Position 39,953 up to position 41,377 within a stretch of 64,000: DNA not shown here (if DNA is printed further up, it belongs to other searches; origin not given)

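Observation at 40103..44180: Mirror-image duplicated two-gene cassettes: zinc-ribbon-flanked PrsW-like membrane protein + zinc-ribbon single-pass protein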

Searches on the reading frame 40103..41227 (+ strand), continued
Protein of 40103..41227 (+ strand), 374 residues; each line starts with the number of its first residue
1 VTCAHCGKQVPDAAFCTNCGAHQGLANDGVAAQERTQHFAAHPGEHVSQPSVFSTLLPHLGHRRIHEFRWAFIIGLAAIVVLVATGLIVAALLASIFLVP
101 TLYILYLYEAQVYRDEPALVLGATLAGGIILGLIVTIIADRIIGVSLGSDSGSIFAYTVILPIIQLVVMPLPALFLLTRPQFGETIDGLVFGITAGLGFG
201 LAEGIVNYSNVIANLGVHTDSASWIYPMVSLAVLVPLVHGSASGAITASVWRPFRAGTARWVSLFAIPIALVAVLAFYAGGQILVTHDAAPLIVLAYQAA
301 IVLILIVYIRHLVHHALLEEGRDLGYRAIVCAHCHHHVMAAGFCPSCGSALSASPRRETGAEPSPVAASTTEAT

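Call 52: list_cluster_members(proteins=[P0237, P0243, P0251, P0239, P0271, P0282, P0193, P0208, P0198, P0247])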
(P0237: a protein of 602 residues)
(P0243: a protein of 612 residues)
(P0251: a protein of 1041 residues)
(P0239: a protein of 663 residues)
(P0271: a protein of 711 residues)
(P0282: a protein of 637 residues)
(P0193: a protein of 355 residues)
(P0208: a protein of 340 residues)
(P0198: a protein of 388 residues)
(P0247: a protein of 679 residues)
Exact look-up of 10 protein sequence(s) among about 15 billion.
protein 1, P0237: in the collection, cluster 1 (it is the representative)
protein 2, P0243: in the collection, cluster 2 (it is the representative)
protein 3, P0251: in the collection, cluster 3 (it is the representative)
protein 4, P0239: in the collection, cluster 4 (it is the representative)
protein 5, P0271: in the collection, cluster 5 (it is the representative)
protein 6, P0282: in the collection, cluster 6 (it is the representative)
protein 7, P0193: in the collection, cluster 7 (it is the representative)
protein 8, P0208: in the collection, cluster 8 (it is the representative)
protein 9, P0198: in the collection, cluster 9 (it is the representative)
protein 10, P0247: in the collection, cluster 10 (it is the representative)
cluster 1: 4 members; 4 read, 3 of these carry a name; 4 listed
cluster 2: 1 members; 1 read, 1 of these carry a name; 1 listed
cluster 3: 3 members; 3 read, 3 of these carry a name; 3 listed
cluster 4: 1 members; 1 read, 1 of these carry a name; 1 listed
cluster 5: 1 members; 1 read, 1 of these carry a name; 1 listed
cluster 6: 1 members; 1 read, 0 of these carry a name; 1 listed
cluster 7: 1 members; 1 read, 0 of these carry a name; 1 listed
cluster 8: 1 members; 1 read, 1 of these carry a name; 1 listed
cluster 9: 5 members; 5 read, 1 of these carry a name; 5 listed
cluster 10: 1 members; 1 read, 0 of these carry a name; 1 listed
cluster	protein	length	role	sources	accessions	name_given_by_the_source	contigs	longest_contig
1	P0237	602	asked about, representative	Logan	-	-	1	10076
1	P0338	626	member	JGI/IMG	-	hypothetical protein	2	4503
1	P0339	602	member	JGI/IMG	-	hypothetical protein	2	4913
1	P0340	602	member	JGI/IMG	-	hypothetical protein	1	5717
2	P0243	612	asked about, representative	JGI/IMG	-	hypothetical protein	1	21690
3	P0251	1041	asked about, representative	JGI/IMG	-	hypothetical protein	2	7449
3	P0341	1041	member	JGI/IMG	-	hypothetical protein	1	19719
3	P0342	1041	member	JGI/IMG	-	hypothetical protein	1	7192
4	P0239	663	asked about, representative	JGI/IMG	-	hypothetical protein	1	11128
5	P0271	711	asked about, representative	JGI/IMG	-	hypothetical protein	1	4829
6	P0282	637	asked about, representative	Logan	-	-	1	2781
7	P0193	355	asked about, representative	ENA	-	-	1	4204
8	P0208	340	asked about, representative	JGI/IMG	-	hypothetical protein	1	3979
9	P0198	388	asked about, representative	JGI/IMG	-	RsiW-degrading membrane proteinase PrsW (M82 family)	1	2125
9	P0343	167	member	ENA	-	-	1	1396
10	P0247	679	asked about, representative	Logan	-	-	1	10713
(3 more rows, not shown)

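Call 53: find_encoding_contigs(protein=P0251, flank=6000, max_places=3)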
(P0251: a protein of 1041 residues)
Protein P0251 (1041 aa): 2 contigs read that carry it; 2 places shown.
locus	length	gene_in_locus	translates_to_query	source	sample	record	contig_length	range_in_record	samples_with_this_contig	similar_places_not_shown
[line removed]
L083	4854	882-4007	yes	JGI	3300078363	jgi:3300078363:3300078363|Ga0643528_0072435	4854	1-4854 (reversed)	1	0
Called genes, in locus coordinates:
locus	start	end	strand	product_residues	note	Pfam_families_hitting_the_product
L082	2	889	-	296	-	?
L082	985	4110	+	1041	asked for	PF00082:Peptidase_S8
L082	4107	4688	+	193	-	PF20791:Acyl-ACP_TE_C (faint), PF13279:4HBT_2, PF03061:4HBT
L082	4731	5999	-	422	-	PF00109:ketoacyl-synt, PF00108:Thiolase_N (faint), PF02801:Ketoacyl-synt_C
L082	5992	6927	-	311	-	PF09995:MPAB_Lcp_cat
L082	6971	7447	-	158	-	?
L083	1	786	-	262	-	?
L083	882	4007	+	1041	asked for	PF00082:Peptidase_S8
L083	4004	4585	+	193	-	PF20791:Acyl-ACP_TE_C (faint), PF13279:4HBT_2, PF03061:4HBT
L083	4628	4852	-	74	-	?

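Call 56: search_protein_families(library=padloc, proteins=[window:40103-41227:+], max_evalue=0.01)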
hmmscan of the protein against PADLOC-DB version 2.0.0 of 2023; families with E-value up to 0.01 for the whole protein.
window:40103-41227:+ (374 aa): 0 families

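Call 76: find_encoding_contigs(protein=P0243, flank=6000, max_places=2)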
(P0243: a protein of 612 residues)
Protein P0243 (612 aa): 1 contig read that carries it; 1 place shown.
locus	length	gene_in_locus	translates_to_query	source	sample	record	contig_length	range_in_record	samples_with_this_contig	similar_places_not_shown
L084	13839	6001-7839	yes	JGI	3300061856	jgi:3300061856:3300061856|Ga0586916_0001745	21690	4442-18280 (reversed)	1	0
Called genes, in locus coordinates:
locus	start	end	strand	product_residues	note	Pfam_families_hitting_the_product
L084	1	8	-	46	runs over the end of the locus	-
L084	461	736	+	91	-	-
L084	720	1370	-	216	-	PF00072:Response_reg, PF13936:HTH_38 (faint), PF08281:Sigma70_r4_2, PF00196:GerE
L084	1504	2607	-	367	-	PF00933:Glyco_hydro_3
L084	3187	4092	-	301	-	PF03069:FmdA_AmdA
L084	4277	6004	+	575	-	PF09286:Pro-kuma_activ, PF00082:Peptidase_S8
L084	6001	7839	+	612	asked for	-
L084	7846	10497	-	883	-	PF02687:FtsX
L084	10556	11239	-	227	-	PF00005:ABC_tran, PF13304:AAA_21 (faint)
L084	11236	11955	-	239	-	PF00657:Lipase_GDSL, PF13472:Lipase_GDSL_2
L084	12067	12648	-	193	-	PF01978:TrmB (weak), PF12802:MarR_2, PF22381:Staph_reg_Sar_Rot (weak), PF01047:MarR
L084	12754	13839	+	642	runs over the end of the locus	PF06609:TRI12, PF00083:Sugar_tr, PF07690:MFS_1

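Call 77: find_encoding_contigs(protein=P0239, flank=6000, max_places=2)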
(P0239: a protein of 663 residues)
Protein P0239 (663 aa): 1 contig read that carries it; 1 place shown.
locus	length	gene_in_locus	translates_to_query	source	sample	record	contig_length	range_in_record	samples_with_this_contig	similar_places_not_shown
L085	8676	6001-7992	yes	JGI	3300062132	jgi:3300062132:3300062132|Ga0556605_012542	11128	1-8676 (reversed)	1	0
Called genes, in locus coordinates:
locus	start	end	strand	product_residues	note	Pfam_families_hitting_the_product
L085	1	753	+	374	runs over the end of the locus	PF13289:SIR2_2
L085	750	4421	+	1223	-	PF13191:AAA_16, PF20703:nSTAND1, PF24814:WD40_Prp19 (weak), PF25174:Beta-prop_THOC3, PF25175:Beta-prop_WDR5 (weak), PF24814:WD40_Prp19 (weak), PF23381:Beta-prop_IFT122_1st, PF25173:Beta-prop_WDR3_1st, +17 more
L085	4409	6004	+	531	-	PF00082:Peptidase_S8 (weak)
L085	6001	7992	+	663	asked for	-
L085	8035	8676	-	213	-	?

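Call 78: find_encoding_contigs(protein=P0237, flank=4000, max_places=1)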
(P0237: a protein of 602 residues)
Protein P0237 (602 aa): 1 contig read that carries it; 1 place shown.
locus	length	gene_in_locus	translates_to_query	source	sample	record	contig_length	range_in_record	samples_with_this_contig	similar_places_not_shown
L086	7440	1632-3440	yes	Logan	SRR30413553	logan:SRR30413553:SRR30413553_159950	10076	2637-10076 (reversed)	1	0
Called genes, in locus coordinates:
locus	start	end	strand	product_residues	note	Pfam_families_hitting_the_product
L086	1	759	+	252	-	?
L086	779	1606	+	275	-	-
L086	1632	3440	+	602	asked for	-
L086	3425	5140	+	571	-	PF09286:Pro-kuma_activ, PF00082:Peptidase_S8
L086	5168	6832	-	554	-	PF09286:Pro-kuma_activ, PF00082:Peptidase_S8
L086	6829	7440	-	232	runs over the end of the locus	-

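Call 79: find_encoding_contigs(protein=P0247, flank=4000, max_places=1)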
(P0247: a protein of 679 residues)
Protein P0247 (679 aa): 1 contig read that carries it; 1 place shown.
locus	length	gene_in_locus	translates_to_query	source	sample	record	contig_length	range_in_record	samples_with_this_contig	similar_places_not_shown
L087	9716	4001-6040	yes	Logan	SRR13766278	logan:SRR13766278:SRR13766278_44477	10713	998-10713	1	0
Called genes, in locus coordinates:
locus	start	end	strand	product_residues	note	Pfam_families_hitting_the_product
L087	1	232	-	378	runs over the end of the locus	PF11611:DUF4352 (weak)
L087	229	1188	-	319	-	-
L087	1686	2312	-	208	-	-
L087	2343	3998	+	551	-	PF00082:Peptidase_S8 (weak)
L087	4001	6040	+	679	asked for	-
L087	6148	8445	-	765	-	-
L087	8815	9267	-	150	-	PF00636:Ribonuclease_3 (weak), PF14622:Ribonucleas_3_3, PF14709:DND1_DSRM (weak), PF00035:dsrm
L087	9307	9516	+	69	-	-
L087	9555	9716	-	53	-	?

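Call 80: find_encoding_contigs(protein=P0271, flank=4000, max_places=1)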
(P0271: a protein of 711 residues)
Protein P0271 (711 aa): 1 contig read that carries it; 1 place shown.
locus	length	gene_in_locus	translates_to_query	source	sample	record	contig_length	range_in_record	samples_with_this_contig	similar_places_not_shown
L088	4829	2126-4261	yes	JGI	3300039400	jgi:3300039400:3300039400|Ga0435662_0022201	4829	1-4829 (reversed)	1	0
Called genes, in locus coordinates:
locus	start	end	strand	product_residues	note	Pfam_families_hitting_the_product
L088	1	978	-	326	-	?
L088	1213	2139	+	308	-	-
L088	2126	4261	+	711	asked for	PF12773:DZR (faint), PF13240:Zn_Ribbon_1 (weak)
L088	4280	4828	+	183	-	?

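Call 81: find_encoding_contigs(protein=P0258, flank=4000, max_places=1)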
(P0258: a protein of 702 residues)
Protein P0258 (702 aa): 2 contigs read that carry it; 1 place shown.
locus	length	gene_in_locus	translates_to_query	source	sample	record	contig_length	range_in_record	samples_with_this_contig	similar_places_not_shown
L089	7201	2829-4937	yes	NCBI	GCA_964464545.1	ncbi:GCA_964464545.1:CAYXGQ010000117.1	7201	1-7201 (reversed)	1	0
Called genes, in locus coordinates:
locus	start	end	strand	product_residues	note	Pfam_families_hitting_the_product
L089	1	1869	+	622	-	?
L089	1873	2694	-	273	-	PF01209:Ubie_methyltran (weak), PF07021:MetW (weak), PF13489:Methyltransf_23, PF13649:Methyltransf_25, PF13847:Methyltransf_31, PF08241:Methyltransf_11, PF08242:Methyltransf_12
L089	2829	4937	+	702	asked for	-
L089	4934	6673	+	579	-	PF09286:Pro-kuma_activ, PF00082:Peptidase_S8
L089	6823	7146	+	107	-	PF03061:4HBT, PF13279:4HBT_2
